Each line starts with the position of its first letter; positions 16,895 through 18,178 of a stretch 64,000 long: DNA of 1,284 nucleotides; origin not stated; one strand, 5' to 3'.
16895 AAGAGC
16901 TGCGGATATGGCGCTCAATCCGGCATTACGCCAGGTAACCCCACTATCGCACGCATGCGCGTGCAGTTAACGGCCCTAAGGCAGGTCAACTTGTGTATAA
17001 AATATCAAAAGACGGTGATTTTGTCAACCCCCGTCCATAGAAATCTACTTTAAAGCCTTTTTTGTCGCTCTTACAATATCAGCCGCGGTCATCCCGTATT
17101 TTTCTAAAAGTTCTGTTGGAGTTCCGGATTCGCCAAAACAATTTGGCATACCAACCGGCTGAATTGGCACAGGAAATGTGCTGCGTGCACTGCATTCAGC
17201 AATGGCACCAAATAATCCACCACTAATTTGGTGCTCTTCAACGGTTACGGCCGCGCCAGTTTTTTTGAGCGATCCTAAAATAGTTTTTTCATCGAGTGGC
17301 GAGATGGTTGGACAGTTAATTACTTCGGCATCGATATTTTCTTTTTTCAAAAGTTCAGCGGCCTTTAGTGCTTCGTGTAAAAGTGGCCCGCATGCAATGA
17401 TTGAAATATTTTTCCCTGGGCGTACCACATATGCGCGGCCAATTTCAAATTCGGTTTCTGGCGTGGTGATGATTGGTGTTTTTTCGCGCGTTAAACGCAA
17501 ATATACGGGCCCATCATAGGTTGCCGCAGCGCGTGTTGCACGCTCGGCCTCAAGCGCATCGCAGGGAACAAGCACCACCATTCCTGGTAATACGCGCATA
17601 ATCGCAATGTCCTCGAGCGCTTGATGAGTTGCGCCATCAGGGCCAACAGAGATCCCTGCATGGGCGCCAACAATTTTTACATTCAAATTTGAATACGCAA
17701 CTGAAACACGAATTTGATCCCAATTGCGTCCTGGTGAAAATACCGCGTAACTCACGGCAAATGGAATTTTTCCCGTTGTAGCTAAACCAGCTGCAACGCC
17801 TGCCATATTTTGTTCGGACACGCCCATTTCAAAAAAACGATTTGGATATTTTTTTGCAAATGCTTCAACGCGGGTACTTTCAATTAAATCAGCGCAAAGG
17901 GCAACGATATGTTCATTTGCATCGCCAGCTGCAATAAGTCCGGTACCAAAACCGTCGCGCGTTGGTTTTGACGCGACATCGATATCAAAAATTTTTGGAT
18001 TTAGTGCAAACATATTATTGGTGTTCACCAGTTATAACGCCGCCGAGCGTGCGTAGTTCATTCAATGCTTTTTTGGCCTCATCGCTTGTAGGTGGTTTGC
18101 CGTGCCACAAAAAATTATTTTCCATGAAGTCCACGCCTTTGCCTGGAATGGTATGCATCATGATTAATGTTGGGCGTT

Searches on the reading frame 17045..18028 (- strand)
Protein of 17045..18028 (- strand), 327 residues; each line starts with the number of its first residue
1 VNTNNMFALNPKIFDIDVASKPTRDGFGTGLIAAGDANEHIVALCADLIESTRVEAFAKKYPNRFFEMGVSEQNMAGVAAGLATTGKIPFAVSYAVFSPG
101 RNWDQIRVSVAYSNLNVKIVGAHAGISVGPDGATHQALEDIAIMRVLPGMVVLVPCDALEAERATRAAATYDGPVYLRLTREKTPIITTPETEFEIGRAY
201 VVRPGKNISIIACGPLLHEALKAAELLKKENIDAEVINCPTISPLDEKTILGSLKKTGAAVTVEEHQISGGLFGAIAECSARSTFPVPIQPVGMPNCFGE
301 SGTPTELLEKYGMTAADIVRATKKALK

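Call 9: search_protein_families(library=pfam, proteins=[window:17045-18028:-])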
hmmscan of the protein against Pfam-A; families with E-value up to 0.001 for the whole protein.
window:17045-18028:- (327 aa): 3 families
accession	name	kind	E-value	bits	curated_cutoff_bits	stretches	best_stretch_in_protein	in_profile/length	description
PF02779.29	Transket_pyr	-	2.4e-43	148.2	27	1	22-184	4-172/174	Transketolase, pyrimidine binding domain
PF02780.25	Transketolase_C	-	3e-33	114.8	25.9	1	197-318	1-124/124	Transketolase, C-terminal domain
PF22613.1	Transketolase_C_1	-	4.4e-07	30.5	27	1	199-314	2-113/113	Transketolase-like TK C-terminal domain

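Call 13: find_related_loci(query=window:17045-18028:-, collection=genome_contigs, flank=3000)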
Query window:17045-18028:- (327 aa) in genome_contigs; peptide patterns used: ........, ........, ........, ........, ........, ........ (x = any residue, [..] = any of these).
600 stretches matched a pattern (row limit reached: there are more); 487 encode a relative of the query (tblastn E <= 1e-3); the best 80 are kept; 80 distinct loci.
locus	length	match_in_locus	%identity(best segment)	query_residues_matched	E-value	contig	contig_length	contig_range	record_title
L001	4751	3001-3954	70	9-327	2e-149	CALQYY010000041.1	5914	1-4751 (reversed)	MAG: Candidatus Magasanikbacteria bacterium isolate MiH-14oct19-207 genome assembly, contig: MiH-14oct19-C30470, whole g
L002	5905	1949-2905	63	9-327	2e-139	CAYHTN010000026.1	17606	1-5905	MAG TPA_asm: uncultured Gammaproteobacteria bacterium isolate ERP119705_co15_29 genome assembly, contig: NODE_3233_lengt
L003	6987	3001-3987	63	2-327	3e-137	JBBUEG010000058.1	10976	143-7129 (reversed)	MAG: Patescibacteria group bacterium isolate H52-bin073_1 H52_bin073_1_000000000058, whole genome shotgun sequence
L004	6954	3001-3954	62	9-327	6e-134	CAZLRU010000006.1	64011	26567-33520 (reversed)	MAG TPA_asm: uncultured Gammaproteobacteria bacterium isolate SRP278252_co1_130 genome assembly, contig: NODE_561_length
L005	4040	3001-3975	62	1-327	2e-132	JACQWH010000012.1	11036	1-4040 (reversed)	MAG: Candidatus Uhrbacteria bacterium isolate NC_groundwater_1484_Ag_S-0.65um_49_37 S_p65_S5_coassembly_k141_1211128, wh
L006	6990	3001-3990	62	1-327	2e-132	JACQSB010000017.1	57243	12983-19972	MAG: Candidatus Uhrbacteria bacterium isolate NC_groundwater_1374_Ag_S-0.2um_48_44 S_p2_S4_coassembly_k141_2708892, whol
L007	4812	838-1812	62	2-327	6e-131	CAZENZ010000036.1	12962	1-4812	MAG TPA_asm: uncultured Gammaproteobacteria bacterium isolate SRP135725_co3_191 genome assembly, contig: NODE_5304_lengt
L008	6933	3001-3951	63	9-326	1e-130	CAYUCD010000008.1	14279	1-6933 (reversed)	MAG TPA_asm: uncultured Gammaproteobacteria bacterium isolate SRP302447_co3_92 genome assembly, contig: NODE_11835_lengt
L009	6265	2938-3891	61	9-327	7e-130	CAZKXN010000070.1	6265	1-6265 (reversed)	MAG TPA_asm: uncultured Gammaproteobacteria bacterium isolate binchicken_co266_140 genome assembly, contig: NODE_28164_l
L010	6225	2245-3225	61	1-326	1e-129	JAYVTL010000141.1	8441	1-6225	MAG: Candidatus Uhrbacteria bacterium isolate GL74_UP_concoct_124_sub GL74_UP_concoct_124_sub_140, whole genome shotgun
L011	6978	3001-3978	58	1-327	1e-128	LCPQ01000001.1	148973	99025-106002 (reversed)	MAG: Parcubacteria group bacterium GW2011_GWA2_48_9 UY34_C0001, whole genome shotgun sequence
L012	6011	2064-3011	65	9-326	4e-128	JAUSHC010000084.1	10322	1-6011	MAG: bacterium isolate E14_metabat.bin.167 E14_k141_435700, whole genome shotgun sequence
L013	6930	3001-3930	62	17-327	7e-127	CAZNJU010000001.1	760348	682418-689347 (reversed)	MAG TPA_asm: Candidatus Woesearchaeota archaeon isolate SRP342105_co2_256 genome assembly, contig: NODE_1_length_760348_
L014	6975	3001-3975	62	4-327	7e-127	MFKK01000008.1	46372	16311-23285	MAG: Candidatus Jorgensenbacteria bacterium RIFCSPLOWO2_01_FULL_45_25b rifcsplowo2_01_scaffold_1350, whole genome shotgu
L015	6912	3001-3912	62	23-327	5e-126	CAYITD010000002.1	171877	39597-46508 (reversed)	MAG TPA_asm: Candidatus Woesearchaeota archaeon isolate ERP119705_co3_555 genome assembly, contig: NODE_32_length_171877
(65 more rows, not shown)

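Call 15: find_encoding_contigs(protein=window:17045-18028:-, flank=3000, max_places=10)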
Protein window:17045-18028:- (327 aa): no gene with exactly this product is on record in the collection.

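Call 19: find_homologous_proteins(query=window:17045-18028:-, max_evalue=1e-80)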
Query window:17045-18028:- (327 aa): 7838 proteins with E <= 1e-80 among 8000 candidates; the best 120 are listed.
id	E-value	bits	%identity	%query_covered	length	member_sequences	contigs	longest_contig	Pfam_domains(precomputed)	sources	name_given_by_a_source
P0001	1.1e-159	548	77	98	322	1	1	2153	PF22613.2,PF02780.26,PF02779.30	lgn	-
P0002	5.4e-157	540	76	98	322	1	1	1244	PF22613.2,PF02780.26,PF02779.30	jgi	jgi:transketolase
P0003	6.7e-146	503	71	98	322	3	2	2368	PF22613.2,PF02780.26,PF02779.30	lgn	-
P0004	2.2e-144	498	71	98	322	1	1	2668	PF22613.2,PF02780.26,PF02779.30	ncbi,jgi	jgi:transketolase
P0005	5.2e-144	497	71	98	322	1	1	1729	PF22613.2,PF02780.26,PF02779.30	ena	-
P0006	5.8e-144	497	71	98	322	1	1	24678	PF22613.2,PF02780.26,PF02779.30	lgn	-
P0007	8.5e-144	496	71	98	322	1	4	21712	PF22613.2,PF02780.26,PF02779.30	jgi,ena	jgi:transketolase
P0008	1.2e-143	496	71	98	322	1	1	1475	PF22613.2,PF02780.26,PF02779.30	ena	-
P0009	1.5e-143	495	71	98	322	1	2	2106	PF22613.2,PF02780.26,PF02779.30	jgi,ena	jgi:transketolase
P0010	1.5e-143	495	71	98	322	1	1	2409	PF22613.2,PF02780.26,PF02779.30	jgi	-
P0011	2.5e-143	495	70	98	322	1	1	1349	PF22613.2,PF02780.26,PF02779.30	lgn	-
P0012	3.9e-143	494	71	98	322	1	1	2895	PF22613.2,PF02780.26,PF02779.30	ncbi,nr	ncbi:MAG: transketolase [Patescibacteria group bacterium]|nr:transketolase [Patescibacteria group ba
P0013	4.4e-143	494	71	98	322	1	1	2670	PF22613.2,PF02780.26,PF02779.30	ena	-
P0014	5.0e-143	494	71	98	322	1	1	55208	PF22613.2,PF02780.26,PF02779.30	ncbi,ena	-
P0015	7.3e-143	493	70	98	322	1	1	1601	PF22613.2,PF02780.26,PF02779.30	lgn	-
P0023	2.3e-141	488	71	98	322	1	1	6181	PF22613.2,PF02780.26,PF02779.30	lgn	-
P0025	9.0e-141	486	70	98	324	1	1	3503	PF22613.2,PF02780.26,PF02779.30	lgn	-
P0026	9.3e-141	486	70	98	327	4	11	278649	PF22613.2,PF02780.26,PF02779.30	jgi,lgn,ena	-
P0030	9.7e-140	483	69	98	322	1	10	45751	PF22613.2,PF02780.26,PF02779.30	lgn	-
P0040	2.5e-133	462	66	97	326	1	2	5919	PF22613.2,PF02780.26,PF02779.30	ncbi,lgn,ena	-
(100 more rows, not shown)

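Call 20: find_encoding_contigs(protein=P0001, flank=4000, max_places=5)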
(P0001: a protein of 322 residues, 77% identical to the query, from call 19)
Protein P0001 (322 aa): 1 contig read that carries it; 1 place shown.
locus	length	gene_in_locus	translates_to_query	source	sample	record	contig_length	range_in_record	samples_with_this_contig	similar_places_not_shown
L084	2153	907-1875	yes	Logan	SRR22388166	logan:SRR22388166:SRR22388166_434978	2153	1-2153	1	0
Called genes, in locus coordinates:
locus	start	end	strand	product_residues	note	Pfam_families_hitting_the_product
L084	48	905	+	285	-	PF13292:DXP_synthase_N, PF00456:Transketolase_N, PF00676:E1_dh (weak)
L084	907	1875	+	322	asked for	PF02779:Transket_pyr, PF02780:Transketolase_C, PF22613:Transketolase_C_1 (weak)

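Call 21: find_encoding_contigs(protein=P0002, flank=4000, max_places=5)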
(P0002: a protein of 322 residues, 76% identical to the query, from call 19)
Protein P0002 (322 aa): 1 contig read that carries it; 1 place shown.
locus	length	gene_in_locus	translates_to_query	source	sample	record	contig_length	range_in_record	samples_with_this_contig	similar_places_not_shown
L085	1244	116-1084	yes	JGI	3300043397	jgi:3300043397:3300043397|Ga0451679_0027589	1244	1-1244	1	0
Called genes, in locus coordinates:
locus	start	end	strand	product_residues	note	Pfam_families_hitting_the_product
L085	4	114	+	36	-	-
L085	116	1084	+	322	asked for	PF02779:Transket_pyr, PF02780:Transketolase_C, PF22613:Transketolase_C_1 (weak)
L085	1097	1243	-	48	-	?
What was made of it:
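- Neutral DNA of about 550 nt is unlikely to persist in two compact genomes over this divergence when a clean deletion is viable (call 21).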

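Call 22: find_encoding_contigs(protein=P0014, flank=4000, max_places=5)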
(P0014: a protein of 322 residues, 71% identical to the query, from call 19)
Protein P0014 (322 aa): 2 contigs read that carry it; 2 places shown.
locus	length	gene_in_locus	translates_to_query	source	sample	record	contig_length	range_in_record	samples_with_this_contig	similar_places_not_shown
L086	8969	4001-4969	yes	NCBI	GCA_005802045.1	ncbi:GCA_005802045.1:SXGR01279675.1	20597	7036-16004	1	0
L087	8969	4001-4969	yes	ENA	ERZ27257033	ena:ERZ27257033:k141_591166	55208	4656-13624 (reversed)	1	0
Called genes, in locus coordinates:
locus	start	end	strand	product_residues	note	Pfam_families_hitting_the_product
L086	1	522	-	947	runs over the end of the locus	PF00133:tRNA-synt_1, PF09334:tRNA-synt_1g, PF08264:Anticodon_1, PF19302:DUF5915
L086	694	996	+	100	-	-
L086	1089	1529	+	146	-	PF02502:LacAB_rpiB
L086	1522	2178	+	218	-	PF00834:Ribul_P_3_epim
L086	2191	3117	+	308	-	PF07992:Pyr_redox_2, PF13738:Pyr_redox_3, PF00070:Pyr_redox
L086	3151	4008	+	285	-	PF13292:DXP_synthase_N, PF00456:Transketolase_N, PF00676:E1_dh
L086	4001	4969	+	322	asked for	PF02779:Transket_pyr, PF02780:Transketolase_C, PF22613:Transketolase_C_1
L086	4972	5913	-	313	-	PF01116:F_bP_aldolase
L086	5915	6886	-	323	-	PF00294:PfkB, PF08543:Phos_pyr_kin (weak)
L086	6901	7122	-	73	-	-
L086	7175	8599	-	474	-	PF13482:RNase_H_2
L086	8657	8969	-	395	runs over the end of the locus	PF05970:PIF1, PF13604:AAA_30, PF13245:AAA_19, PF13401:AAA_22 (weak), PF01443:Viral_helicase1 (faint), PF13538:UvrD_C_2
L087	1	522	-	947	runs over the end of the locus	PF00133:tRNA-synt_1, PF09334:tRNA-synt_1g, PF08264:Anticodon_1, PF19302:DUF5915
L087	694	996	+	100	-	-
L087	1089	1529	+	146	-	PF02502:LacAB_rpiB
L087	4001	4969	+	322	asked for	PF02779:Transket_pyr, PF02780:Transketolase_C, PF22613:Transketolase_C_1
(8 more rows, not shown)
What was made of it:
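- The element is insertion-like and variably present (calls 21, 22).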

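Call 68: find_encoding_contigs(protein=P0026, flank=2500, max_places=10)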
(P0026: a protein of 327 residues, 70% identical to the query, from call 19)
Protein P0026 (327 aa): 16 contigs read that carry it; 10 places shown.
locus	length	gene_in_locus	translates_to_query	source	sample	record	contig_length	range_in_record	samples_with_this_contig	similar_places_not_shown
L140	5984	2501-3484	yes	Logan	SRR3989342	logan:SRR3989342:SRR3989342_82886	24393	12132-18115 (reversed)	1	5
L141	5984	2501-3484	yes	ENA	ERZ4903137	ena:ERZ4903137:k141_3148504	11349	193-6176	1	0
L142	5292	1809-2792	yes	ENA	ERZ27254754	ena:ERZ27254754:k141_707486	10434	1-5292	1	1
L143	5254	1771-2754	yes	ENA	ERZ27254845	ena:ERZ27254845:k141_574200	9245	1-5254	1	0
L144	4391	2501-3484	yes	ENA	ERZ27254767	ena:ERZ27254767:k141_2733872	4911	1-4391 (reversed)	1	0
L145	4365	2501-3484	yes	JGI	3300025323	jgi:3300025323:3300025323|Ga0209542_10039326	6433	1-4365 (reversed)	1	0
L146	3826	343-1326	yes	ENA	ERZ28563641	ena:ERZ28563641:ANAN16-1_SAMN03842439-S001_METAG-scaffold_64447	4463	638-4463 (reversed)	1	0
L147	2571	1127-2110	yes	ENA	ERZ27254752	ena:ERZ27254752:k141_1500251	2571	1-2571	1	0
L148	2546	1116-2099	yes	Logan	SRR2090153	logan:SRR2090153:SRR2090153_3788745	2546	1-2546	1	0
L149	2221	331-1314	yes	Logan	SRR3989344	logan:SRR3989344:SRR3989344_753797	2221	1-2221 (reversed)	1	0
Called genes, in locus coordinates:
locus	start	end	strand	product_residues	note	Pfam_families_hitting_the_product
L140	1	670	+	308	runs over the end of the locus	PF07992:Pyr_redox_2, PF13738:Pyr_redox_3, PF00070:Pyr_redox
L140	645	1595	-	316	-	PF00481:PP2C, PF13672:PP2C_2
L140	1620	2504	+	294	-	PF13292:DXP_synthase_N, PF00456:Transketolase_N, PF00676:E1_dh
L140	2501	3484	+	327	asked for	PF02779:Transket_pyr, PF02780:Transketolase_C, PF22613:Transketolase_C_1 (weak)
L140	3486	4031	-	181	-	-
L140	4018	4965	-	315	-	PF01116:F_bP_aldolase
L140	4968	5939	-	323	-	PF00294:PfkB, PF08543:Phos_pyr_kin (weak)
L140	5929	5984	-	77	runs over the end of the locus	-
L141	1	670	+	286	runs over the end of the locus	?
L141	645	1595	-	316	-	PF00481:PP2C, PF13672:PP2C_2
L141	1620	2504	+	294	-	PF13292:DXP_synthase_N, PF00456:Transketolase_N, PF00676:E1_dh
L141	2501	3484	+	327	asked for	PF02779:Transket_pyr, PF02780:Transketolase_C, PF22613:Transketolase_C_1 (weak)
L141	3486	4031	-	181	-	-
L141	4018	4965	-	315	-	PF01116:F_bP_aldolase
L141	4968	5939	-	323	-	PF00294:PfkB, PF08543:Phos_pyr_kin (weak)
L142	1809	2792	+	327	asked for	PF02779:Transket_pyr, PF02780:Transketolase_C, PF22613:Transketolase_C_1 (weak)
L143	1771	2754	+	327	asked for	PF02779:Transket_pyr, PF02780:Transketolase_C, PF22613:Transketolase_C_1 (weak)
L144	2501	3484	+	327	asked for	PF02779:Transket_pyr, PF02780:Transketolase_C, PF22613:Transketolase_C_1 (weak)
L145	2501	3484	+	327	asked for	PF02779:Transket_pyr, PF02780:Transketolase_C, PF22613:Transketolase_C_1 (weak)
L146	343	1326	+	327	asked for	PF02779:Transket_pyr, PF02780:Transketolase_C, PF22613:Transketolase_C_1 (weak)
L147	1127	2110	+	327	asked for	PF02779:Transket_pyr, PF02780:Transketolase_C, PF22613:Transketolase_C_1 (weak)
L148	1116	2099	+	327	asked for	PF02779:Transket_pyr, PF02780:Transketolase_C, PF22613:Transketolase_C_1 (weak)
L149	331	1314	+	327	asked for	PF02779:Transket_pyr, PF02780:Transketolase_C, PF22613:Transketolase_C_1 (weak)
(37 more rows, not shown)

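Call 69: find_encoding_contigs(protein=P0030, flank=2500, max_places=10)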
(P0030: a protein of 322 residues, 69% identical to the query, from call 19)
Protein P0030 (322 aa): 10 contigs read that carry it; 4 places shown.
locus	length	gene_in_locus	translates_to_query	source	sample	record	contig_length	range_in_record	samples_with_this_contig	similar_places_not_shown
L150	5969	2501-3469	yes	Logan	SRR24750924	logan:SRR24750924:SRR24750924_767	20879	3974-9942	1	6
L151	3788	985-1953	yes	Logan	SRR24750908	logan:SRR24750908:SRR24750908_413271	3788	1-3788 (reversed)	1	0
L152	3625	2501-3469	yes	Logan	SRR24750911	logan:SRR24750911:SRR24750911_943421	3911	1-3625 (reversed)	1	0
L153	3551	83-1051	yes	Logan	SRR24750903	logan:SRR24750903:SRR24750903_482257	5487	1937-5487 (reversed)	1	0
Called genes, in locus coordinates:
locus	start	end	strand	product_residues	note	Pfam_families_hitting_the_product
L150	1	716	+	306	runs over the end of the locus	PF07992:Pyr_redox_2, PF13738:Pyr_redox_3, PF00070:Pyr_redox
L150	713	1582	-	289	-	PF00481:PP2C, PF13672:PP2C_2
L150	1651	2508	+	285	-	PF13292:DXP_synthase_N, PF00456:Transketolase_N, PF00676:E1_dh, PF09364:XFP_N (faint)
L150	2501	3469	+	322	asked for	PF02779:Transket_pyr, PF02780:Transketolase_C, PF22613:Transketolase_C_1 (weak)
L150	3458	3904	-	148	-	-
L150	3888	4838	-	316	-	PF01116:F_bP_aldolase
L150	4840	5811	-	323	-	PF00294:PfkB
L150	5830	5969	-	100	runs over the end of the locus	-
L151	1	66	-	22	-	?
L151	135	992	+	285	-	PF13292:DXP_synthase_N, PF00456:Transketolase_N, PF00676:E1_dh, PF09364:XFP_N (faint)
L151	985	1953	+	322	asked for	PF02779:Transket_pyr, PF02780:Transketolase_C, PF22613:Transketolase_C_1 (weak)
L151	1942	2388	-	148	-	-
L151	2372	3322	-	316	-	PF01116:F_bP_aldolase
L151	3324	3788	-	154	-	?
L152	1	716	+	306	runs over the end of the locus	PF07992:Pyr_redox_2, PF13738:Pyr_redox_3, PF00070:Pyr_redox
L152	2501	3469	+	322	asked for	PF02779:Transket_pyr, PF02780:Transketolase_C, PF22613:Transketolase_C_1 (weak)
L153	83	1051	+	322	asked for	PF02779:Transket_pyr, PF02780:Transketolase_C, PF22613:Transketolase_C_1 (weak)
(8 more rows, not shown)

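Call 87: find_encoding_contigs(protein=P0023, flank=2500, max_places=4)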
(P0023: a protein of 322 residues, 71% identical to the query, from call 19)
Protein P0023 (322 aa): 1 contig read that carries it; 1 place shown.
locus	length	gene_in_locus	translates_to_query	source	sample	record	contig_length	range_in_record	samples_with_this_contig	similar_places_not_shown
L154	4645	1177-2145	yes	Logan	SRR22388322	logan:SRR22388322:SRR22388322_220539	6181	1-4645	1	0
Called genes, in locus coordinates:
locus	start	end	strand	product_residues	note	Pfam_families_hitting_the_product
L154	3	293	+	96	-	?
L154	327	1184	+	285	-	PF13292:DXP_synthase_N, PF00456:Transketolase_N, PF00676:E1_dh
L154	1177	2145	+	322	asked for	PF02779:Transket_pyr, PF02780:Transketolase_C, PF22613:Transketolase_C_1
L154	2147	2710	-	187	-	-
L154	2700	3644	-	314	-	PF01116:F_bP_aldolase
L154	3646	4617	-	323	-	PF00294:PfkB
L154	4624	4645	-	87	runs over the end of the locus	-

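Call 88: find_encoding_contigs(protein=P0040, flank=2500, max_places=4)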
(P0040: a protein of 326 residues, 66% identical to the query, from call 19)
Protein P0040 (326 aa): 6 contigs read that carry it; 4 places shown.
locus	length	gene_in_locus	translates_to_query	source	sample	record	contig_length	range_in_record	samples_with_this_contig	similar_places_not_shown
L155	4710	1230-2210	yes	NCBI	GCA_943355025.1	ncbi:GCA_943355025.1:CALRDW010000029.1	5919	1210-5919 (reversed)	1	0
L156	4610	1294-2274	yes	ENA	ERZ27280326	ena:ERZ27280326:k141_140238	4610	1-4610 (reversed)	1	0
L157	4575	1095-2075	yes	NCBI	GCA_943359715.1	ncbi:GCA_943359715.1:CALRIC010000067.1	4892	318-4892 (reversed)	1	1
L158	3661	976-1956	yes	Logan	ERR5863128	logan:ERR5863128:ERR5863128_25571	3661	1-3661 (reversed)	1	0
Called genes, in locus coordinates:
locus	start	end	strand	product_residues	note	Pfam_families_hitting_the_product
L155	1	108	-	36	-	?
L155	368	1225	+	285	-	PF13292:DXP_synthase_N, PF00456:Transketolase_N, PF00676:E1_dh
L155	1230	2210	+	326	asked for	PF02779:Transket_pyr, PF02780:Transketolase_C, PF22613:Transketolase_C_1 (weak)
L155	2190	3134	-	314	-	PF01116:F_bP_aldolase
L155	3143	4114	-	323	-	PF00294:PfkB, PF08543:Phos_pyr_kin (weak)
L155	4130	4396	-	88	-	-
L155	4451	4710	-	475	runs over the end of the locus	PF13482:RNase_H_2, PF11074:DUF2779 (faint)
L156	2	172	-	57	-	?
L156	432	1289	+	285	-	PF13292:DXP_synthase_N, PF00456:Transketolase_N, PF00676:E1_dh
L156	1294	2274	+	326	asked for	PF02779:Transket_pyr, PF02780:Transketolase_C, PF22613:Transketolase_C_1 (weak)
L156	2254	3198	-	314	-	PF01116:F_bP_aldolase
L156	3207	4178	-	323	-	PF00294:PfkB, PF08543:Phos_pyr_kin (weak)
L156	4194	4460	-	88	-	-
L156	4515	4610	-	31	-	?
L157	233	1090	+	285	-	PF13292:DXP_synthase_N, PF00456:Transketolase_N, PF00676:E1_dh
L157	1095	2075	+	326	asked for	PF02779:Transket_pyr, PF02780:Transketolase_C, PF22613:Transketolase_C_1 (weak)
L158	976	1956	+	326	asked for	PF02779:Transket_pyr, PF02780:Transketolase_C, PF22613:Transketolase_C_1 (weak)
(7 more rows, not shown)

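Call 89: find_encoding_contigs(protein=P0025, flank=2500, max_places=4)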
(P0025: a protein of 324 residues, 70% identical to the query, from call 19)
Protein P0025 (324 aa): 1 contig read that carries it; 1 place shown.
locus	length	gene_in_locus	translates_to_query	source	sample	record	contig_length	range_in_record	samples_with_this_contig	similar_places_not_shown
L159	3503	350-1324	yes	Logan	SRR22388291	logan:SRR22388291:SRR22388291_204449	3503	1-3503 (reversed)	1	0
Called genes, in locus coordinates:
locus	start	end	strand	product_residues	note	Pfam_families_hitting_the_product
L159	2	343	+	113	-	?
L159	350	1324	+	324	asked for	PF02779:Transket_pyr, PF02780:Transketolase_C, PF22613:Transketolase_C_1 (weak)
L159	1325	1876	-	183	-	-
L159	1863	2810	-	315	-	PF01116:F_bP_aldolase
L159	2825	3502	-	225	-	?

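Call 92: search_protein_families(library=ncbifam, max_evalue=0.1, proteins=[L140:3486-4031:-, L150:3458-3904:-, L154:2147-2710:-, L159:1325-1876:-])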
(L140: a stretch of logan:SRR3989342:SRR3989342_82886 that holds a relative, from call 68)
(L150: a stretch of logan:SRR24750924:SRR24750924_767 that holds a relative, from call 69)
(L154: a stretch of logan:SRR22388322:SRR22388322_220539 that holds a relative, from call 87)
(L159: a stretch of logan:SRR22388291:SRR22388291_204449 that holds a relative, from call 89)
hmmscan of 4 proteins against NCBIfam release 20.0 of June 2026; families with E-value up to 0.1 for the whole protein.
L140:3486-4031:- (181 aa): 0 families

L150:3458-3904:- (148 aa): 0 families

L154:2147-2710:- (187 aa): 0 families

L159:1325-1876:- (183 aa): 0 families

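Call 93: search_protein_families(library=phrogs, max_evalue=0.1, proteins=[L140:3486-4031:-, L150:3458-3904:-, L154:2147-2710:-, L159:1325-1876:-])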
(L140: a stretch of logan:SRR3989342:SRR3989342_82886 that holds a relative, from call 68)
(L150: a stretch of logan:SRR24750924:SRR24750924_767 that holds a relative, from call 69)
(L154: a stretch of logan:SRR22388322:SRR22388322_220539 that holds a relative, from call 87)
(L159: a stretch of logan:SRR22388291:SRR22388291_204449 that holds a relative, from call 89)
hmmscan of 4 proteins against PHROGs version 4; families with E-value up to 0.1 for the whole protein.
L140:3486-4031:- (181 aa): 1 family
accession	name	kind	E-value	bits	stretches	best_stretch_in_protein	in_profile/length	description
phrog_15671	-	unknown function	0.01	17.3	1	34-63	4-33/50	-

L150:3458-3904:- (148 aa): 0 families

L154:2147-2710:- (187 aa): 1 family
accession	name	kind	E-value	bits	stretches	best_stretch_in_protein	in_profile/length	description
phrog_30058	-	unknown function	0.035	15.4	1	18-58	54-94/98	-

L159:1325-1876:- (183 aa): 0 families

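Call 102: find_encoding_contigs(protein=P0003, flank=2500, max_places=4)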
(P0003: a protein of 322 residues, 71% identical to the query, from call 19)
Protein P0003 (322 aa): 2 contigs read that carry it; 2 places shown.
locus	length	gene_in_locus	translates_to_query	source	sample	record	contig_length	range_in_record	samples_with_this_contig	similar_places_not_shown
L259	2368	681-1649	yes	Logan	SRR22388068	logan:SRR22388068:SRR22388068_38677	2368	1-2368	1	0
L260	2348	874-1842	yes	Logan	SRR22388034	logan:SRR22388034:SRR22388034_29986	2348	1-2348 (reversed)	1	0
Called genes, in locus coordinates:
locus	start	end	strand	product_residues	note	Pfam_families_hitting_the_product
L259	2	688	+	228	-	?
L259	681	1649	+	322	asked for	PF02779:Transket_pyr, PF02780:Transketolase_C, PF22613:Transketolase_C_1 (weak)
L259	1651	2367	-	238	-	?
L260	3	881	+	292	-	?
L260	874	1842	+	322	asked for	PF02779:Transket_pyr, PF02780:Transketolase_C, PF22613:Transketolase_C_1 (weak)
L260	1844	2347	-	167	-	?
